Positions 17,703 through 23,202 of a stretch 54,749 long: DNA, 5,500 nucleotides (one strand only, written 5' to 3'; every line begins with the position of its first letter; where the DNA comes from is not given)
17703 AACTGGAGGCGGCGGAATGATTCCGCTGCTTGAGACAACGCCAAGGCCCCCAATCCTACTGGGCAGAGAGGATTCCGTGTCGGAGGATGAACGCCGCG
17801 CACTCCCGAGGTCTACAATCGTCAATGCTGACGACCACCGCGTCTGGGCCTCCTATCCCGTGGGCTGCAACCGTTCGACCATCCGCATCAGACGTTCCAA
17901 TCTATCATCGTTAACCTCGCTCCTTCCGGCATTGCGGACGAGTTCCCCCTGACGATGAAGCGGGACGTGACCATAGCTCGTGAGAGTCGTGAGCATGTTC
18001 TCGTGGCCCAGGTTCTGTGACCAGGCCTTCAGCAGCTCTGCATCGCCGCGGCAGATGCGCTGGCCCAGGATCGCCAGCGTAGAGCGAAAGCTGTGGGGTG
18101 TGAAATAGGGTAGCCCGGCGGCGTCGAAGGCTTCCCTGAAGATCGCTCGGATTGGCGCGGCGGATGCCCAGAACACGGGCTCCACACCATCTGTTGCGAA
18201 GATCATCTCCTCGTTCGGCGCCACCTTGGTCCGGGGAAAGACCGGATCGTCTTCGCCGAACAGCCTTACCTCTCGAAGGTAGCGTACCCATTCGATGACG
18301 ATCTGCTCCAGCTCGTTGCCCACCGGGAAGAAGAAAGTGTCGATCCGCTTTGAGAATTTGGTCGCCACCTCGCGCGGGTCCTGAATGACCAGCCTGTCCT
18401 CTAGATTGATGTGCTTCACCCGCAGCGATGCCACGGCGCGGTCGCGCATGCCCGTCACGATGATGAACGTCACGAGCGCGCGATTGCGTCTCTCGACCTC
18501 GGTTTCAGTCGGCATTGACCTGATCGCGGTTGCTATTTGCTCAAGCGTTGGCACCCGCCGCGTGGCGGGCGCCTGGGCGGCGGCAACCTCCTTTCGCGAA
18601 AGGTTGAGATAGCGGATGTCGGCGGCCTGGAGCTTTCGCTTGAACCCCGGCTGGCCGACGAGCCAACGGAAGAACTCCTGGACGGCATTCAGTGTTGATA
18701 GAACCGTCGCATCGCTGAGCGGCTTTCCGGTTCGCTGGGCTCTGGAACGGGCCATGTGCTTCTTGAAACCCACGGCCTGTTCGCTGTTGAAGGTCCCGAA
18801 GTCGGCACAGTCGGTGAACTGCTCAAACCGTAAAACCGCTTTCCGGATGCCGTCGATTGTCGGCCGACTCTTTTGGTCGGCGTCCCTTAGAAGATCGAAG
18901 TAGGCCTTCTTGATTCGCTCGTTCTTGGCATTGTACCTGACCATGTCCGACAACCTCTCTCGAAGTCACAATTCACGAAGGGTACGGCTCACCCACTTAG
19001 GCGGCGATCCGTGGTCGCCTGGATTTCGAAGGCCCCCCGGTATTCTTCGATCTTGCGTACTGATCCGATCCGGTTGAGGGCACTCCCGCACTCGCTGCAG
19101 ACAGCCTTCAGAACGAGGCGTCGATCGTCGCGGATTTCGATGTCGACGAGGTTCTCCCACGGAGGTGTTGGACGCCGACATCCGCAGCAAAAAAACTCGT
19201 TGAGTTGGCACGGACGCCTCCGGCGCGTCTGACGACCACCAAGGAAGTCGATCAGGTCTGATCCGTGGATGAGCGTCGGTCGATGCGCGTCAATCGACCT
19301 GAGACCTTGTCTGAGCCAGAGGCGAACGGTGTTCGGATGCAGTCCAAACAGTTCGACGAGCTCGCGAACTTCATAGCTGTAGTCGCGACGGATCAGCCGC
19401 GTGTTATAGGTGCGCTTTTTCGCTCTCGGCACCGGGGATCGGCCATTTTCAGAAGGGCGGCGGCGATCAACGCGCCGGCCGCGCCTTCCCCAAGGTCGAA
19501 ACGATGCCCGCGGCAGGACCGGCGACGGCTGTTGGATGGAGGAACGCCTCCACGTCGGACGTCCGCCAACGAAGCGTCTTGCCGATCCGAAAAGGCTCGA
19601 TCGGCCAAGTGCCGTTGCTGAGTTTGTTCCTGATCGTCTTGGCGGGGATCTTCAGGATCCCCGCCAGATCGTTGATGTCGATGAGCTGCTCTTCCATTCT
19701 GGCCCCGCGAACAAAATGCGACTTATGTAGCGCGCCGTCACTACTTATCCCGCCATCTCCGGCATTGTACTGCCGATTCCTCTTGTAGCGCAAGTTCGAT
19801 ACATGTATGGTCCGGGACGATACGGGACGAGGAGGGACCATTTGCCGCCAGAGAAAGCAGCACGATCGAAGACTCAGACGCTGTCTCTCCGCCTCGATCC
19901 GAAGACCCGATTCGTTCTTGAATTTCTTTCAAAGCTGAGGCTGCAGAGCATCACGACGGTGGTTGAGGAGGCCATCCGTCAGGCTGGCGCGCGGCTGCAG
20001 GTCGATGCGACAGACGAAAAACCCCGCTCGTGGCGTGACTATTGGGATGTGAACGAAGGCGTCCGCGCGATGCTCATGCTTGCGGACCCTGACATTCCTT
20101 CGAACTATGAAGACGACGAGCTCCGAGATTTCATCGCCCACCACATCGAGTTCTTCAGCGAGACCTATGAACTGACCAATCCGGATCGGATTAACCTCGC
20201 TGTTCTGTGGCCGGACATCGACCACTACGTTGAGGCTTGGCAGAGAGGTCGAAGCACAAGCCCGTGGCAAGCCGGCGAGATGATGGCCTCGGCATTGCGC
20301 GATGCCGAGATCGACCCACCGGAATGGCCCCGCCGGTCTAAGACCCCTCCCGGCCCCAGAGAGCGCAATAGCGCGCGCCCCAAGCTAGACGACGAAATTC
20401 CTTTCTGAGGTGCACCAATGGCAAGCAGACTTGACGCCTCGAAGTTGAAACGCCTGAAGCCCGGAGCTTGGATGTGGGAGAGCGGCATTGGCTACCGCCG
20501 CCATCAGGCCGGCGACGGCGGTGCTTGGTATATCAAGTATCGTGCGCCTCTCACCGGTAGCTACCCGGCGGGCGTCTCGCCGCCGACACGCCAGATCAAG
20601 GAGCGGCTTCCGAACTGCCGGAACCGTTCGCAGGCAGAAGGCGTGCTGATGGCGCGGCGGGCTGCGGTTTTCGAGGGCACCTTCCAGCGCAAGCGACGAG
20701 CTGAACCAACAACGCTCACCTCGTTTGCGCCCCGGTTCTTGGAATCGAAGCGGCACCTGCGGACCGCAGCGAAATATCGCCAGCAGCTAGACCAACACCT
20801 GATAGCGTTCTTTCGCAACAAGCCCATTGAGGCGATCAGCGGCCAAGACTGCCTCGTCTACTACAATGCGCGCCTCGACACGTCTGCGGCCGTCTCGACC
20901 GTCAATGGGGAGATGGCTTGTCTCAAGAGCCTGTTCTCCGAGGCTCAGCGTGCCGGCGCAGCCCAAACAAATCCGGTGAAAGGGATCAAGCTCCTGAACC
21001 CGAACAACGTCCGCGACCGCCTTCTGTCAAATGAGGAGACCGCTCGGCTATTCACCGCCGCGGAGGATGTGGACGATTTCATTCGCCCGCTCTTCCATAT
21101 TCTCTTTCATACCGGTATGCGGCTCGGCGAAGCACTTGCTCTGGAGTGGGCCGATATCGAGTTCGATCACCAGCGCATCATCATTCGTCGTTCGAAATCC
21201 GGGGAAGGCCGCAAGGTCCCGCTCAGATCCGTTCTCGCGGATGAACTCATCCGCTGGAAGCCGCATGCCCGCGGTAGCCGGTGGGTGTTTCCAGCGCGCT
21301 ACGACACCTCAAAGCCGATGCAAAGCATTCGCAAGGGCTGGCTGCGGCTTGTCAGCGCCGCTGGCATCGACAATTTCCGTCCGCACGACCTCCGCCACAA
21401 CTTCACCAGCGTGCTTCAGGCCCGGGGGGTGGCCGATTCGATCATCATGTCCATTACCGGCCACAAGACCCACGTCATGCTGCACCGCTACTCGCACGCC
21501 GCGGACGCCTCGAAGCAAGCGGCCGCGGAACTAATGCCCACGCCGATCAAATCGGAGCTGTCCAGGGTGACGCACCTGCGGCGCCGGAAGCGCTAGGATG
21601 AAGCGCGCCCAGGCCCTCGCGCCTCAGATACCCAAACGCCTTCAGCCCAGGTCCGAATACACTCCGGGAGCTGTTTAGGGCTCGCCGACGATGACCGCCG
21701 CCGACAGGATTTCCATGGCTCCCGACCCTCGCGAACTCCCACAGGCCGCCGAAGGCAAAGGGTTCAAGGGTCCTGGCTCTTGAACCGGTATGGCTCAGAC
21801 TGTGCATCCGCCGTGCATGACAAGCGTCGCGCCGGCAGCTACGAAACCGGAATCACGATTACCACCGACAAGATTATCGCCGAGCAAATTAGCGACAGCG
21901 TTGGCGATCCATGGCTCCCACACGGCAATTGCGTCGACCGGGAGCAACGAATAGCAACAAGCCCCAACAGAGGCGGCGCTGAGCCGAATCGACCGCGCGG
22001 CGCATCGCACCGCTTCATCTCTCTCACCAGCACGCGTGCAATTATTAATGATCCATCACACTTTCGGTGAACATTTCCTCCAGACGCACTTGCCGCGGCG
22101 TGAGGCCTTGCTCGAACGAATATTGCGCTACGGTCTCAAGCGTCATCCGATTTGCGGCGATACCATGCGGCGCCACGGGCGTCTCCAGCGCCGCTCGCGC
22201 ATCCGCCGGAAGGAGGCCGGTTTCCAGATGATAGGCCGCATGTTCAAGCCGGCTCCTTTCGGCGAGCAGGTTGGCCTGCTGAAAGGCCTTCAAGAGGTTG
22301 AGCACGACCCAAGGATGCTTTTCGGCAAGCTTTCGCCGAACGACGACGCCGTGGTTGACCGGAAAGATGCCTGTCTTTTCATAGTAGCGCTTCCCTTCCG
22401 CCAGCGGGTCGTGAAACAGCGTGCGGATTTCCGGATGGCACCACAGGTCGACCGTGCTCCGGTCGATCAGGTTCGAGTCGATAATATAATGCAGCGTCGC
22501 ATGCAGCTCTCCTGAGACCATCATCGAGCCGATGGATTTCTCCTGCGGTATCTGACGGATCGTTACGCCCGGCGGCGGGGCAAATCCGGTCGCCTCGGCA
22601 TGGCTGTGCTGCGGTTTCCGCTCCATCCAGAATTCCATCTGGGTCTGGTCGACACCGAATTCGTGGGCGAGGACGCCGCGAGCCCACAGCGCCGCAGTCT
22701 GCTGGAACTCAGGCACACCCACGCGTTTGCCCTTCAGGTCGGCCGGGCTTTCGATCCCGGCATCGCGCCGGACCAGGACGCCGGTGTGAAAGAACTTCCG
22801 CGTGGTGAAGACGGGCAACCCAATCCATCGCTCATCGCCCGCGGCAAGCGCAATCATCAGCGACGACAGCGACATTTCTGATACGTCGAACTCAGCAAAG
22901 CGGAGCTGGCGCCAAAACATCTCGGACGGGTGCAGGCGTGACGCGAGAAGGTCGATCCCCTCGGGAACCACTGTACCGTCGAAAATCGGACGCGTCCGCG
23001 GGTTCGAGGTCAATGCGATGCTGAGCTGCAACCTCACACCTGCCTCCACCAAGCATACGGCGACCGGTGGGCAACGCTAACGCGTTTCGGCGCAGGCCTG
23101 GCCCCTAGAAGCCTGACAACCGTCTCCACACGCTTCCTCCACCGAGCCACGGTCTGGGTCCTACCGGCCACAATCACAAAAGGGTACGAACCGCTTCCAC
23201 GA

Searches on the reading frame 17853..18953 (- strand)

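Call 17: search_protein_families(library=pfam, proteins=[window:17853-18953:-], max_evalue=0.01)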
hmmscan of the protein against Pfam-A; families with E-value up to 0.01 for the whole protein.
window:17853-18953:- (366 aa): 1 family
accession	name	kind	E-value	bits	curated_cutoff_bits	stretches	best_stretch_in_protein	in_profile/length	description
PF00589.27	Phage_integrase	-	4e-09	36.9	27.1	1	149-330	17-168/172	Phage integrase family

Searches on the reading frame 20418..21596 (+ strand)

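Call 17: search_protein_families(library=pfam, proteins=[window:20418-21596:+], max_evalue=0.01)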
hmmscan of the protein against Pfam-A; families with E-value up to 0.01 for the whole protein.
window:20418-21596:+ (392 aa): 3 families
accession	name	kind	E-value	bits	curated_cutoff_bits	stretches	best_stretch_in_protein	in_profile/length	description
PF00589.27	Phage_integrase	-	1.6e-27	96.8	27.1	1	203-363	3-170/172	Phage integrase family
PF24624.1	Int_N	-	1.2e-06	29.6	27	1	113-193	19-99/100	Phage integrase, N-terminal domain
PF14659.12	Phage_int_SAM_3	-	0.0017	19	22.6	1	114-150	19-55/58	Phage integrase, N-terminal SAM-like domain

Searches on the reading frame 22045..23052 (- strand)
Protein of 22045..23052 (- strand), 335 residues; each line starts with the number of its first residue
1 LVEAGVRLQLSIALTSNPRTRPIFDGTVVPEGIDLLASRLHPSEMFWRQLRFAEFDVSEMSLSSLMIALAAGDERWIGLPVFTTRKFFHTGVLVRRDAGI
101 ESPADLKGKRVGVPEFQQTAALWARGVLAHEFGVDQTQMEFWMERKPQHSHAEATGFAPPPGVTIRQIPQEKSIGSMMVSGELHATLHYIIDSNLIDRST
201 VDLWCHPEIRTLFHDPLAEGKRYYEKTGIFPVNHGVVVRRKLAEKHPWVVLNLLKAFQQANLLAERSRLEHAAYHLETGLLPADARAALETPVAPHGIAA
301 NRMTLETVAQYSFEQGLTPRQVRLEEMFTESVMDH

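Call 17: search_protein_families(library=pfam, proteins=[window:22045-23052:-], max_evalue=0.01)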
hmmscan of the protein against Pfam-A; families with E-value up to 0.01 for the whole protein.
window:22045-23052:- (335 aa): 2 families
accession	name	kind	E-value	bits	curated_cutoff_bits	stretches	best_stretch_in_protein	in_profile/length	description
PF09084.16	NMT1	-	6.8e-06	26.6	20.5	1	89-140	74-123/216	NMT1/THI5 like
PF12974.12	Phosphonate-bd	-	0.00022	21.1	27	1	86-151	83-145/242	ABC transporter, phosphonate, periplasmic substrate-binding protein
